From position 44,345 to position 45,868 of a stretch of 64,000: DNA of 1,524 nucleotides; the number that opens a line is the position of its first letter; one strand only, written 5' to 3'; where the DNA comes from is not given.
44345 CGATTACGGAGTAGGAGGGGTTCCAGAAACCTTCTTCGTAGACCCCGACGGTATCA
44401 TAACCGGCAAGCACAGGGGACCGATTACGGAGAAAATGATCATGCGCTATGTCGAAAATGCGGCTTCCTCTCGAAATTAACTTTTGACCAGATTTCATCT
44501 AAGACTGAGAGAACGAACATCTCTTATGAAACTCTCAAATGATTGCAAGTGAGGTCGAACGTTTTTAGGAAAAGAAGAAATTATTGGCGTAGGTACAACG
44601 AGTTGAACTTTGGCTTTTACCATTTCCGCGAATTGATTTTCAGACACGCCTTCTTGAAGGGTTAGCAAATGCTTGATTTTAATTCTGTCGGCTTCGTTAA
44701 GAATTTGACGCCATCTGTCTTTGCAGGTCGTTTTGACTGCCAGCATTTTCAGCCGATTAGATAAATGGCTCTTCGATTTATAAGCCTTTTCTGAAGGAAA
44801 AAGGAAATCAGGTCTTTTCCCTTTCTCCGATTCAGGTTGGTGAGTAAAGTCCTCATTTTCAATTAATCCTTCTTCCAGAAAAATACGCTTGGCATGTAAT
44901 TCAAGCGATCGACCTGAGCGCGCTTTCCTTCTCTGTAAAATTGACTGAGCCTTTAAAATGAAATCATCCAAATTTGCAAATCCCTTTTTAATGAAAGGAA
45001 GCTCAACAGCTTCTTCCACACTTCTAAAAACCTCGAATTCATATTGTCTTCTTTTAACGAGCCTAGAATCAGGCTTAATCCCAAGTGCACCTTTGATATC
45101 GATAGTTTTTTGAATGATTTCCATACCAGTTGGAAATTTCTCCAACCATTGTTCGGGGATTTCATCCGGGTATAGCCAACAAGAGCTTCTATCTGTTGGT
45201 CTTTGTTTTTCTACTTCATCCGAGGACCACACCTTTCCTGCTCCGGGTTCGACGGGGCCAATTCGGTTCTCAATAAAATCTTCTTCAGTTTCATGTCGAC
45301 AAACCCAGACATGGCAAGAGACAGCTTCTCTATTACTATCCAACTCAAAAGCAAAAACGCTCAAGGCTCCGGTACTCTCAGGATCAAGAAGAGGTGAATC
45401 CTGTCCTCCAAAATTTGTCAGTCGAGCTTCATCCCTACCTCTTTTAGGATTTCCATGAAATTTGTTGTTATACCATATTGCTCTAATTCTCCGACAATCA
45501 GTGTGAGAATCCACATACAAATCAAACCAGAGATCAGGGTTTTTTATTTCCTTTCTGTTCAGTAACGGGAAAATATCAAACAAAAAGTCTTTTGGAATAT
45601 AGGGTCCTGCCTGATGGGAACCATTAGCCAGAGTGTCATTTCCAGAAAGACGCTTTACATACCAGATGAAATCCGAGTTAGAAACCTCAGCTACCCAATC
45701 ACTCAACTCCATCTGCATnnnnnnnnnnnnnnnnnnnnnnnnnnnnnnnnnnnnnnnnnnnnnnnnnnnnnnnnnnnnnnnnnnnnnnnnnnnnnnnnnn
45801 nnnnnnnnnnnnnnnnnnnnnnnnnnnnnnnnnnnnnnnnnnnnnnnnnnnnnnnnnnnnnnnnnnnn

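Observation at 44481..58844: A 14.3-kb defence island (EcoRII-type restriction-modification system + helicase/DUF1998 module) sits exactly between ccmG and ccmH, with a short flanking direct repeat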

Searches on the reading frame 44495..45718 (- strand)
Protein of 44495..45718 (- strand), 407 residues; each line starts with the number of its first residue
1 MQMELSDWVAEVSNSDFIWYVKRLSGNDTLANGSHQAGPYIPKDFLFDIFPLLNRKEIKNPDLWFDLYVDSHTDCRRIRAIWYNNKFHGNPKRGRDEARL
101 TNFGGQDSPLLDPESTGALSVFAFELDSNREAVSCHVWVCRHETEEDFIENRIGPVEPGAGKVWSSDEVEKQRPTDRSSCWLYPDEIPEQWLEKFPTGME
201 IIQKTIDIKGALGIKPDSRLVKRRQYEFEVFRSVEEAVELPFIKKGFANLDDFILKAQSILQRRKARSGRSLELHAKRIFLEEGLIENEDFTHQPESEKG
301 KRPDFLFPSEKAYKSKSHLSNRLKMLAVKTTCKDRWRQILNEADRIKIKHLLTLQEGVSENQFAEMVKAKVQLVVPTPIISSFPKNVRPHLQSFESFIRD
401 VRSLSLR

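Call 5: search_protein_families(library=pfam, proteins=[window:44495-45718:-])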
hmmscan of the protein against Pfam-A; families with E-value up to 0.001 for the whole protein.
window:44495-45718:- (407 aa): 2 families
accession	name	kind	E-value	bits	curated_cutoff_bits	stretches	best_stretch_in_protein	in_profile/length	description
PF09019.17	EcoRII-C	-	6.1e-60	202.5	25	1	231-398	1-165/165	EcoRII C terminal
PF09217.15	EcoRII-N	-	3.4e-54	183.3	25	1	13-168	1-154/154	Restriction endonuclease EcoRII, N-terminal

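Call 7: search_protein_families(library=padloc, proteins=[window:44495-45718:-], max_evalue=0.01)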
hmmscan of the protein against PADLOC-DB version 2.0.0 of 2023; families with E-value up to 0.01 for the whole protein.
window:44495-45718:- (407 aa): 3 families
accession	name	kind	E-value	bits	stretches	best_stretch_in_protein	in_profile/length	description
PDLC03467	REase_II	-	1.2e-87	292.5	1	6-368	7-363/365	Type II restriction enzyme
PDLC03545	REase_II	-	1.4e-05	22.8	1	218-349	53-180/272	Type II restriction enzyme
PDLC03466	REase_II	-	0.00034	18.4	1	297-375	153-230/305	Type II restriction enzyme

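Call 40: find_homologous_proteins(query=window:44498-45718:-, max_evalue=1e-30)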
Query window:44498-45718:- (407 aa): 5447 proteins with E <= 1e-30 among 8000 candidates; the best 120 are listed.
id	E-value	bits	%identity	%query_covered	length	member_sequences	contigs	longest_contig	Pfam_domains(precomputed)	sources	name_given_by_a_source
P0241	7.1e-276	933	100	100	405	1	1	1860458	PF09019.18,PF09217.15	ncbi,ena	-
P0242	1.3e-266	902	95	100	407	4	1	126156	PF09019.18,PF09217.15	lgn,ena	-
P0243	1.6e-263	892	96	100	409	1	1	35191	PF09019.18,PF09217.15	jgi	jgi:hypothetical protein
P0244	2.6e-259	878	94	100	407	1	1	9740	PF09019.18,PF09217.15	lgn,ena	-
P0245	7.3e-259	877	94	99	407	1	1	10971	PF09019.18,PF09217.15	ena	-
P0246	6.4e-195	666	70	100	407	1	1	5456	PF09019.18,PF09217.15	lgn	-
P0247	1.5e-190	652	68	99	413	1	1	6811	PF09019.18,PF09217.15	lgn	-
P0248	2.7e-190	651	68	99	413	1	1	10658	PF09019.18,PF09217.15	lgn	-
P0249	8.0e-187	639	67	99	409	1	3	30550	PF09019.18,PF09217.15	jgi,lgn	jgi:hypothetical protein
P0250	1.3e-186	639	68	100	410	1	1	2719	PF09019.18,PF09217.15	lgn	-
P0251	6.4e-186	636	68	100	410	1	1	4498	PF09019.18,PF09217.15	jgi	jgi:hypothetical protein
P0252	5.6e-185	633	66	99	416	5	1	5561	PF09019.18,PF09217.15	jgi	-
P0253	8.1e-185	633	66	99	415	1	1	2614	PF09019.18,PF09217.15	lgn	-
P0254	7.7e-183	626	67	99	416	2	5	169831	PF09019.18,PF09217.15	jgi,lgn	-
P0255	8.4e-183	626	67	99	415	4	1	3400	PF09019.18,PF09217.15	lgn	-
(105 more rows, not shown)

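Call 41: find_encoding_contigs(protein=P0241, flank=10000, max_places=3)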
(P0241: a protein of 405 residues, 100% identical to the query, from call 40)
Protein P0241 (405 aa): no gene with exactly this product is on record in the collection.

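Call 42: find_encoding_contigs(protein=P0242, flank=10000, max_places=3)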
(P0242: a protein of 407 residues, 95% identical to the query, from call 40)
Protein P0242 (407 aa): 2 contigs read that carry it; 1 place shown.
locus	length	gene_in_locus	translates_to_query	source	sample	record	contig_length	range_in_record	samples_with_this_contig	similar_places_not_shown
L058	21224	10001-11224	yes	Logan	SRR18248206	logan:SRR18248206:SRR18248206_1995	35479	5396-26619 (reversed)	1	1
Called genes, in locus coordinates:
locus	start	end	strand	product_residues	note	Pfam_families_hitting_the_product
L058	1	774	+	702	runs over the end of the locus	PF01138:RNase_PH, PF03725:RNase_PH_C, PF03726:PNPase, PF01138:RNase_PH, PF00013:KH_1, PF00575:S1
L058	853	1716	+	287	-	PF01715:IPPT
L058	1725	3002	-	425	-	PF13657:Couple_hipA, PF07804:HipA_C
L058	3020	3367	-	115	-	-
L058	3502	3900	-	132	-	PF03918:CcmH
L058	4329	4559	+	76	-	-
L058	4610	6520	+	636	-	-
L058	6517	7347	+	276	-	-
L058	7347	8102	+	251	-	PF19866:DUF6339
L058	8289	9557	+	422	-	PF01381:HTH_3 (weak), PF13560:HTH_31, PF00145:DNA_methylase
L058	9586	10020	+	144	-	PF03852:Vsr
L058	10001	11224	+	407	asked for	PF09217:EcoRII-N, PF09019:EcoRII-C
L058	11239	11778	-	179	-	PF00578:AhpC-TSA, PF08534:Redoxin, PF00085:Thioredoxin, PF13098:Thioredoxin_2 (weak), PF13905:Thioredoxin_8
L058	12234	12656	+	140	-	PF13643:DUF4145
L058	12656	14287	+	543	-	PF02463:SMC_N, PF13175:AAA_15, PF13476:AAA_23, PF00005:ABC_tran (faint), PF13304:AAA_21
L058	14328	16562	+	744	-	PF00982:Glyco_transf_20, PF02358:Trehalose_PPase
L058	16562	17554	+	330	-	PF00248:Aldo_ket_red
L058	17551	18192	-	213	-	PF00702:Hydrolase, PF13419:HAD_2, PF13242:Hydrolase_like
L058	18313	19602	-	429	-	PF00390:malic, PF03949:Malic_M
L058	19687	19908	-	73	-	PF09723:Zn_ribbon_8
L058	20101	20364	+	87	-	PF01402:RHH_1, PF27535:RelB3_C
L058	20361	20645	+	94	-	PF05016:ParE_toxin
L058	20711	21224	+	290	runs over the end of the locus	PF04072:LCM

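Call 43: find_encoding_contigs(protein=P0243, flank=10000, max_places=3)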
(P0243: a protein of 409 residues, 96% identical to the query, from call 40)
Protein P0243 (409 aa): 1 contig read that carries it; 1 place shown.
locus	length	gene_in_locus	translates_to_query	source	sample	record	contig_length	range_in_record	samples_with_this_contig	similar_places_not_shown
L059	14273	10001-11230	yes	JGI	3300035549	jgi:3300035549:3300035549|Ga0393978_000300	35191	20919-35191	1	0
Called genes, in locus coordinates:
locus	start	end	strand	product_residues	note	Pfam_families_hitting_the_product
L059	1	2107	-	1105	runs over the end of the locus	PF00270:DEAD (faint), PF00271:Helicase_C (weak)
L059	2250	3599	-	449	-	-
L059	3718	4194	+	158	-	PF12760:Zn_ribbon_IS1595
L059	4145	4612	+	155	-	PF12762:DDE_Tnp_IS1595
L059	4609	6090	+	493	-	PF01555:N6_N4_Mtase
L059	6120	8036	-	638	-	-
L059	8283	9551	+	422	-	PF01381:HTH_3 (weak), PF13560:HTH_31, PF00145:DNA_methylase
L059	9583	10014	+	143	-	PF03852:Vsr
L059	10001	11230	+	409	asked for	PF09217:EcoRII-N, PF09019:EcoRII-C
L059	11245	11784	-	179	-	PF00578:AhpC-TSA, PF08534:Redoxin, PF00085:Thioredoxin, PF13098:Thioredoxin_2 (weak), PF13905:Thioredoxin_8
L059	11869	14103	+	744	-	PF00982:Glyco_transf_20, PF02358:Trehalose_PPase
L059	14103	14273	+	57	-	?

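Call 44: find_encoding_contigs(protein=P0244, flank=10000, max_places=3)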
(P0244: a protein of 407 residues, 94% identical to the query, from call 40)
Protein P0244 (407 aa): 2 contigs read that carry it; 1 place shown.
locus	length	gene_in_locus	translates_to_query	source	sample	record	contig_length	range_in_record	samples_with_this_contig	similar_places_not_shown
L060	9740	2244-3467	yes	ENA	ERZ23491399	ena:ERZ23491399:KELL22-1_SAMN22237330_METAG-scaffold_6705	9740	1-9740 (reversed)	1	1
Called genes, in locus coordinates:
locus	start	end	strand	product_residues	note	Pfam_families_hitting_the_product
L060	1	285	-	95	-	?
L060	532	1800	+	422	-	PF01381:HTH_3 (weak), PF13560:HTH_31, PF00145:DNA_methylase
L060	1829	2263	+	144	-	PF03852:Vsr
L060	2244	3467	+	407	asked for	PF09217:EcoRII-N, PF09019:EcoRII-C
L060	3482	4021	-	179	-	PF00578:AhpC-TSA, PF08534:Redoxin, PF00085:Thioredoxin, PF13098:Thioredoxin_2 (weak), PF13905:Thioredoxin_8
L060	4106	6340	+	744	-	PF00982:Glyco_transf_20, PF02358:Trehalose_PPase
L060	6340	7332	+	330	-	PF00248:Aldo_ket_red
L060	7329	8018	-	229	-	PF00702:Hydrolase, PF13419:HAD_2, PF13242:Hydrolase_like (weak)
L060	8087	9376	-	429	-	PF00390:malic, PF03949:Malic_M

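Call 45: find_encoding_contigs(protein=P0245, flank=10000, max_places=3)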
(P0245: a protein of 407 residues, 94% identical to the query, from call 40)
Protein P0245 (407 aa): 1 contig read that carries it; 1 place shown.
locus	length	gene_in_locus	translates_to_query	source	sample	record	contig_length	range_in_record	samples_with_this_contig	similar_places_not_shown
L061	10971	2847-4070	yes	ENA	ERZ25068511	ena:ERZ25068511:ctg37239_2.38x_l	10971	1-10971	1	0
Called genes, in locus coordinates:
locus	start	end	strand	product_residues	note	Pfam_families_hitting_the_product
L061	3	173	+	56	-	?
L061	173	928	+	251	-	PF19866:DUF6339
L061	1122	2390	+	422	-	PF01381:HTH_3, PF13560:HTH_31, PF00145:DNA_methylase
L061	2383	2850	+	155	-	PF03852:Vsr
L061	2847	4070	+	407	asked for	PF09217:EcoRII-N, PF09019:EcoRII-C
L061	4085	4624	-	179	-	PF00578:AhpC-TSA, PF08534:Redoxin, PF00085:Thioredoxin, PF13098:Thioredoxin_2 (weak), PF13905:Thioredoxin_8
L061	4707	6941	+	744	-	PF00982:Glyco_transf_20, PF02358:Trehalose_PPase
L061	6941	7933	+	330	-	PF00248:Aldo_ket_red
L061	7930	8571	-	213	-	PF00702:Hydrolase, PF13419:HAD_2, PF13242:Hydrolase_like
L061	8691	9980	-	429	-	PF00390:malic, PF03949:Malic_M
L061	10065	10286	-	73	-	PF09723:Zn_ribbon_8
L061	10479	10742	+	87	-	PF01402:RHH_1, PF27535:RelB3_C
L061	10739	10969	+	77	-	?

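Call 46: search_protein_families(library=padloc, proteins=[L058:4329-4559:+, L058:4610-6520:+, L058:6517-7347:+, L058:7347-8102:+, L058:12234-12656:+, L058:12656-14287:+], max_evalue=0.01)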
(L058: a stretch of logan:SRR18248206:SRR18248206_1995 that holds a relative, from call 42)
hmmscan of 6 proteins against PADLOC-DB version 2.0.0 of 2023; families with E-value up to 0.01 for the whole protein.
L058:4329-4559:+ (76 aa): 0 families

L058:4610-6520:+ (636 aa): 1 family
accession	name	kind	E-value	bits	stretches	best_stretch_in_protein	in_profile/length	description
PDLC04582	PDC-M33A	-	4e-94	314.5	1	4-465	3-436/627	-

L058:6517-7347:+ (276 aa): 1 family
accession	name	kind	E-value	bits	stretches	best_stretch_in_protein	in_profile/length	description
PDLC04583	PDC-M33B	-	3.7e-42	142.7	1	1-275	1-281/289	-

L058:7347-8102:+ (251 aa): 4 families
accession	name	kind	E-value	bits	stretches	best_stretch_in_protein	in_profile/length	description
PDLC04586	PDC-M33C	-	6e-29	99.2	1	5-243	3-241/247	-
PDLC04585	PDC-M33C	-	3.9e-12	44.4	1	55-237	55-245/346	-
PDLC04587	PDC-M33C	-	2.2e-11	41.6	1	11-235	9-236/312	-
PDLC04584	PDC-M33C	-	2.6e-11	41.5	1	1-241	1-242/250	-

L058:12234-12656:+ (140 aa): 2 families
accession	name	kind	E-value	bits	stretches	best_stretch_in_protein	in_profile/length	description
PDLC04109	PD-T7-4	-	2.3e-53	178.8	1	1-135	73-209/211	-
PDLC04472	PDC-M16A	-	0.00022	17.7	1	8-91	14-106/930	-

L058:12656-14287:+ (543 aa): 88 families (the best 25 are shown)
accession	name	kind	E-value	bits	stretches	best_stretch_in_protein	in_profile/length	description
PDLC02981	AriAB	-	8e-36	121.9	2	123-490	213-562/694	-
PDLC00289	PtuA1|PtuA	-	3.8e-21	73.6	1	1-285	1-289/404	AAA ATPase domain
PDLC02980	AriA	-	1.3e-20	72.5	1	29-287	1-302/304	-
PDLC04135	mad3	-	3e-19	67.8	1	3-292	2-331/374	mads_3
PDLC02979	AriA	-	3.8e-17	61.1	2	1-87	1-86/373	-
PDLC03878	NsnB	-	2.2e-16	58.6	1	3-292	2-285/345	-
PDLC00271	PtuA1|PtuA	-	2.4e-15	55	2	140-293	168-327/421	AAA ATPase domain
PDLC02335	AbiLi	-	2.6e-14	51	1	4-306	51-253/326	AbiLi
PDLC02914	ATPase-Toprim_I-B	-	3e-14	51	1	12-294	10-254/443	-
PDLC04164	AriA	-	2.8e-13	48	1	180-285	134-233/253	-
PDLC00293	PtuA1|PtuA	-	6e-12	43.3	2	204-284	299-382/527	AAA ATPase domain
PDLC04176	HEC-01A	-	8.4e-12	43.1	2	1-56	1-52/371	-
PDLC00278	PtuA1|PtuA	-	1.3e-11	42.4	2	1-54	1-50/436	AAA ATPase domain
PDLC00284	PtuA1|PtuA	-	2.8e-11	41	2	3-83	62-142/545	AAA ATPase domain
PDLC04182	HEC-01A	-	3.2e-11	40.8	2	2-53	3-57/406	-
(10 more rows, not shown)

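Call 64: search_protein_families(library=ncbifam, proteins=[window:44495-45718:-], max_evalue=0.00001)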
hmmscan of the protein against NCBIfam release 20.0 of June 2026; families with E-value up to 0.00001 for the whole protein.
window:44495-45718:- (407 aa): 0 families

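Call 66: search_solved_structures(query=window:44498-45718:-, show_alignments=1)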
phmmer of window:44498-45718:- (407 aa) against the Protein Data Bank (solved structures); distinct sequences matched with E-value up to 0.001: 5.
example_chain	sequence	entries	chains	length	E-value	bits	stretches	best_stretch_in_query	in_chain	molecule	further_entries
1na6_A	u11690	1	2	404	2.1e-92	313.4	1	6-403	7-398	Restriction endonuclease EcoRII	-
3hqg_A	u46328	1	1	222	1.1e-56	195.8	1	187-403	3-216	Type-2 restriction enzyme EcoRII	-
3hqf_A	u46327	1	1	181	7e-33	117.4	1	6-160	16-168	Restriction endonuclease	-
2fqz_A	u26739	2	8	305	6.6e-05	25.3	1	259-405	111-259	R.Ecl18kI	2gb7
3bm3_A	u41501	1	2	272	0.00022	23.5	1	216-347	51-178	PspGI restriction endonuclease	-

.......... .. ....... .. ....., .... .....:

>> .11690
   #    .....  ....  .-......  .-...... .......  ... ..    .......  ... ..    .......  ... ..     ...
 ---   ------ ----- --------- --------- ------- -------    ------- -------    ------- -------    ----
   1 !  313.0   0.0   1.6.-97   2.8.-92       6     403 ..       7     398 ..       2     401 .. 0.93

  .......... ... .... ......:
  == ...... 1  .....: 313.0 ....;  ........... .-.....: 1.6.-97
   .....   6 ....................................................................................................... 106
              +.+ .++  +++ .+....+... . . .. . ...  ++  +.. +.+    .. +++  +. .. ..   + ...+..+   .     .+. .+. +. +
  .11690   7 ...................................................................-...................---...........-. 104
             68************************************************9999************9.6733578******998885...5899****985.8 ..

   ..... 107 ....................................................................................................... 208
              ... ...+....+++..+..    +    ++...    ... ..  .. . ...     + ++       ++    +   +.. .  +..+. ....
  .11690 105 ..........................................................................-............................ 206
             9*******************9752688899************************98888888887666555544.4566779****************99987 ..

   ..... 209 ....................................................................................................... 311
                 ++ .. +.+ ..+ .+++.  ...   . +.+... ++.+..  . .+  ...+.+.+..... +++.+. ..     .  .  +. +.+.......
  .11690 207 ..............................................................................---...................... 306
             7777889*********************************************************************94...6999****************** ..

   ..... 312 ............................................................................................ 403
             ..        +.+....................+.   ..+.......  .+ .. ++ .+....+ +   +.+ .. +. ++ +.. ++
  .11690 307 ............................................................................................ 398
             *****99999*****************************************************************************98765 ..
